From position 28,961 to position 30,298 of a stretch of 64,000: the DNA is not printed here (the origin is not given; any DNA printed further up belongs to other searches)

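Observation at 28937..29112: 176-bp element bounded by perfect 22-bp terminal inverted repeats between jag and the M16 peptidase gene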

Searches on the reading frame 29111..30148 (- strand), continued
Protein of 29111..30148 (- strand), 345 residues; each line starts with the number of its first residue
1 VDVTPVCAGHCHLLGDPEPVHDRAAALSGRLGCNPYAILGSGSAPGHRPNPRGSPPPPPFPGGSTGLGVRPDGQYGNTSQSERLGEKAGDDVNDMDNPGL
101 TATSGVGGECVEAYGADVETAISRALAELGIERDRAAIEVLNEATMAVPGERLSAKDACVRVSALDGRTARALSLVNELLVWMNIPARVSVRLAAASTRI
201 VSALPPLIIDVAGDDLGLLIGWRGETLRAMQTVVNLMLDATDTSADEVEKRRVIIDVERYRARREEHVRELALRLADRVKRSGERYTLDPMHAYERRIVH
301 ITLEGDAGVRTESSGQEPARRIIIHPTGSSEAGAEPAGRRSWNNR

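Call 81: search_protein_families(library=pfam, proteins=[L076:15763-16854:+, L076:14879-15526:+, L076:10855-11490:+, L081:16178-17023:+, L081:17232-17864:+, L076:15748-16704:-], max_evalue=0.01)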
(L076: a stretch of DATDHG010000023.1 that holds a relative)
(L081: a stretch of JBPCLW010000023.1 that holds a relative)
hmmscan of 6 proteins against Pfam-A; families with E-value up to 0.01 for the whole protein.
L076:15763-16854:+ (363 aa): 7 families
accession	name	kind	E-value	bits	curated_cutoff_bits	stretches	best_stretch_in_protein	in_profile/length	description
PF13358.12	DDE_3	-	7.2e-20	71.8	28.6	1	175-320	2-145/146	DDE superfamily endonuclease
PF13565.12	HTH_32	-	2.1e-15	57.5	33.7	1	63-134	1-73/73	Homeodomain-like domain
PF13551.12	HTH_29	-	2.4e-11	44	28.1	1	39-97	3-63/64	Winged helix-turn helix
PF13384.12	HTH_23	-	2.6e-09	37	24.6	1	35-79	5-49/50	Homeodomain-like domain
PF13518.12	HTH_28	-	2.1e-06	28.1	25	1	39-85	4-50/52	Helix-turn-helix domain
PF01418.23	HTH_6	-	0.00043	20.6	28.3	1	97-140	18-61/77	Helix-turn-helix domain, rpiR family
PF18024.7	HTH_50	-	0.0098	16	27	0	112-140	22-50/50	Helix-turn-helix domain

L076:14879-15526:+ (215 aa): 2 families
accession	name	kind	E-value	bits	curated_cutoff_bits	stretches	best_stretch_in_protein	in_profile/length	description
PF02777.23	Sod_Fe_C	-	6.7e-19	68.3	20.9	1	105-205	3-102/102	Iron/manganese superoxide dismutases, C-terminal domain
PF00081.27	Sod_Fe_N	-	5.2e-05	24.1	27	1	29-94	18-82/82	Iron/manganese superoxide dismutases, alpha-hairpin domain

L076:10855-11490:+ (211 aa): 0 families

L081:16178-17023:+ (281 aa): 0 families

L081:17232-17864:+ (210 aa): 0 families

L076:15748-16704:- (318 aa): 0 families

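Call 84: search_protein_families(library=ncbifam, proteins=[L076:15763-16854:+], max_evalue=0.001)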
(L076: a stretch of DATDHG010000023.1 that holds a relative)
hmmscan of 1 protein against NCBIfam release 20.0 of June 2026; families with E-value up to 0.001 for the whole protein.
L076:15763-16854:+ (363 aa): 4 families
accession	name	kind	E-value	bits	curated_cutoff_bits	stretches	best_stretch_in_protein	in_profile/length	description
NF033545.0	transpos_IS630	equivalog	3.7e-79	266.3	100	1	37-331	2-298/299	IS630 family transposase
NF033577.2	transpos_IS481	equivalog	1.3e-19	70.8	224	1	40-332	5-267/284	IS481 family transposase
NF033516.0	transpos_IS3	equivalog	6.9e-08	32.1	160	1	210-333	229-353/369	IS3 family transposase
NF033546.1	transpos_IS21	equivalog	0.00015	21.4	160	0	295-336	235-271/294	IS21 family transposase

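Call 86: search_protein_families(library=pfam, proteins=[L081:16590-17756:-, L081:16073-16987:-, L081:16704-17129:+, L081:15168-16424:-, L081:14985-16148:+, L081:18258-18983:-], max_evalue=0.01)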
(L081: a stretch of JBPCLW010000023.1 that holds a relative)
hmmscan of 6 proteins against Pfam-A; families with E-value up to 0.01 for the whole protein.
L081:16590-17756:- (388 aa): 0 families

L081:16073-16987:- (304 aa): 11 families
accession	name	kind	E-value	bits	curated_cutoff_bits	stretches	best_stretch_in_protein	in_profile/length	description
PF13614.12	AAA_31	-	2.9e-57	193.9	27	1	41-217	2-177/177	AAA domain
PF01656.29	CbiA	-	3.8e-27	95.1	25.4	1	43-268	1-125/125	CobQ/CobB/MinD/ParA nucleotide binding domain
PF00142.24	Fer4_NifH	-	7.1e-13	49.1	25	1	48-86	7-45/271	4Fe-4S iron sulfur cluster binding proteins, NifH/frxC family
PF06564.18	CBP_BcsQ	-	2.2e-12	47.5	21.3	1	42-286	3-231/234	Cellulose biosynthesis protein BcsQ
PF09140.17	MipZ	-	8.3e-12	45.4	20.7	1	42-82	2-42/262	ATPase MipZ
PF10609.15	ParA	-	2.1e-11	44.2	27.1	1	41-171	4-125/246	NUBPL iron-transfer P-loop NTPase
PF02374.21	ArsA_ATPase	-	2.3e-05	24.2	24.3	1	49-79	9-39/305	Anion-transporting ATPase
PF07015.17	VirC1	-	9.4e-05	22.3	24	1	43-80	4-41/231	VirC1 protein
PF00448.28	SRP54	-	0.0022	18.1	22.7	0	51-99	11-60/196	SRP54-type protein, GTPase domain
PF13481.12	AAA_25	-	0.0051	16.9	27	0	25-74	16-65/195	AAA domain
PF25199.1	nSTAND_NTPase5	-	0.0075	16.5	34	0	42-81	43-82/145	Novel STAND NTPase 5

L081:16704-17129:+ (141 aa): 0 families

L081:15168-16424:- (418 aa): 3 families
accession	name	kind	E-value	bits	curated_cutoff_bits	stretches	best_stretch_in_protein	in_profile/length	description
PF17762.8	HTH_ParB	-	1.3e-30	106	22.6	1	248-345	1-98/102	ParB HTH domain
PF02195.25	ParB_N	-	2.4e-22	79.2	26.3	1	154-245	4-94/95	ParB N-terminal domain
PF23552.2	ParB_C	-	2.4e-06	27.3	23.8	1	367-413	2-49/50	ParB dimerisation domain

L081:14985-16148:+ (387 aa): 0 families

L081:18258-18983:- (241 aa): 1 family
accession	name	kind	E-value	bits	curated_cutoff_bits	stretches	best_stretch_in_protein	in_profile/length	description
PF10099.14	RskA_C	-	8.6e-16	58.9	29.4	1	116-233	3-134/135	Anti-sigma-K factor rskA, C-terminal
